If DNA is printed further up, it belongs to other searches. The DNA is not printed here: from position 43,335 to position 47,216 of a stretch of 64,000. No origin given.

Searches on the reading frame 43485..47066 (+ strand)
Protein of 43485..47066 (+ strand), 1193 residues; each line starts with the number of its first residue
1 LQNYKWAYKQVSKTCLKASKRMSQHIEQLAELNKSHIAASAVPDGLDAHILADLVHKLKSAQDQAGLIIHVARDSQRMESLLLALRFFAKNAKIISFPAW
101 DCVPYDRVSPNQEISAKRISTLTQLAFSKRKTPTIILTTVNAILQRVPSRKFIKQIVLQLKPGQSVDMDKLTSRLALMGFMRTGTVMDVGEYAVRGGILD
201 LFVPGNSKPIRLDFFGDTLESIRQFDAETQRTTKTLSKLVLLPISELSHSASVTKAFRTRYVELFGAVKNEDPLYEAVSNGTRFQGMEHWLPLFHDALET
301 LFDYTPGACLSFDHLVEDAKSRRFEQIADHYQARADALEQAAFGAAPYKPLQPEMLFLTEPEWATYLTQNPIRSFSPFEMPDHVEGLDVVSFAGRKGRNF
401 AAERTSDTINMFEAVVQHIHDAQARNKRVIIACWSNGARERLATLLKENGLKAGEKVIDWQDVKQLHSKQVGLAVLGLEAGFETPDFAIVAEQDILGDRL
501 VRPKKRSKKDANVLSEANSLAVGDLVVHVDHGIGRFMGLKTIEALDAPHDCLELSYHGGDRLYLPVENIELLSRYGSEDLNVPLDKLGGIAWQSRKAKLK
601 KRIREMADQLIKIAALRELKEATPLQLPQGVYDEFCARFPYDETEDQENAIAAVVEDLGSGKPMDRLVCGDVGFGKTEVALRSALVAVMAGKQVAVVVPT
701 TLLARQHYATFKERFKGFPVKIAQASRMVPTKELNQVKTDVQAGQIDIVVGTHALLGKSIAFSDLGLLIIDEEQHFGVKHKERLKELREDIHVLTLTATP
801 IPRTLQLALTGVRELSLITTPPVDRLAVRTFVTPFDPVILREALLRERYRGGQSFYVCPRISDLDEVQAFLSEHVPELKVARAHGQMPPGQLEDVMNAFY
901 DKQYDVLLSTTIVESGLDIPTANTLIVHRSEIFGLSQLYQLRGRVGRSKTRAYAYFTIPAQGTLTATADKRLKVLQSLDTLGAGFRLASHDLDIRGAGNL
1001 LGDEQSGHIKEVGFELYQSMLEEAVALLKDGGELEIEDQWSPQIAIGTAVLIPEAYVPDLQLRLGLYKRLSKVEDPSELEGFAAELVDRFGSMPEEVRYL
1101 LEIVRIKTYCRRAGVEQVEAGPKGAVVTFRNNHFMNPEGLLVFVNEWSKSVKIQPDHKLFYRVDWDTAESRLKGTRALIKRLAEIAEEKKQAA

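Call 63: search_protein_families(library=ncbifam, proteins=[window:43485-47066:+], max_evalue=0.00001)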
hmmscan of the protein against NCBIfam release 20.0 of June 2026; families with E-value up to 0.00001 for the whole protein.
window:43485-47066:+ (1193 aa): 24 families
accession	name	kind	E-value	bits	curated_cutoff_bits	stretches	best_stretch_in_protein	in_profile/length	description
TIGR00580.2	mfd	equivalog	2.4e-300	999.1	800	1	176-1118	2-906/907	transcription-repair coupling factor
NF007966.0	PRK10689.1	equivalog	2.6e-279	929.6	1329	1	61-1184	35-1144/1148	transcription-repair coupling factor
NF008168.0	PRK10917.2-2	equivalog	1.2e-108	364.5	718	1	619-1009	342-738/795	ATP-dependent DNA helicase RecG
TIGR00643.1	recG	equivalog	8.7e-106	355.1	659.4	1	620-1010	213-609/629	ATP-dependent DNA helicase RecG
NF008165.0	PRK10917.1-3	equivalog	1.2e-104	351.2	711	1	618-1009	240-635/692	ATP-dependent DNA helicase RecG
NF008170.0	PRK10917.2-4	equivalog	1.4e-91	307.7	975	1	617-1007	375-769/826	ATP-dependent DNA helicase RecG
NF008164.0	PRK10917.1-2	equivalog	5.7e-89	299.2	785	1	632-1009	266-646/704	ATP-dependent DNA helicase RecG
NF008163.0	PRK10917.1-1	equivalog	1.3e-87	294.7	796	1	617-1010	243-644/692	ATP-dependent DNA helicase RecG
NF008166.0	PRK10917.1-4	equivalog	1.5e-78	264.6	864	1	627-1008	261-655/705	ATP-dependent DNA helicase RecG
NF008167.0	PRK10917.2-1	equivalog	2.1e-77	260.9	995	1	627-1012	269-690/744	ATP-dependent DNA helicase RecG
NF008169.0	PRK10917.2-3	equivalog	1.2e-51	176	555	1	631-1008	218-582/610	ATP-dependent DNA helicase RecG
NF003673.1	PRK05298.1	equivalog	3.6e-22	78.5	743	1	109-250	111-249/653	excinuclease ABC subunit UvrB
TIGR00631.1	uvrb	equivalog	7.1e-21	74.1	750.1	1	109-248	111-247/658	excinuclease ABC subunit UvrB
TIGR00595.1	priA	equivalog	7.5e-17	61.1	230.35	1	667-783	1-112/509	replication restart helicase PriA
NF004066.1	PRK05580.1-3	equivalog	3.1e-15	55.6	813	1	636-782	246-385/788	primosomal protein N'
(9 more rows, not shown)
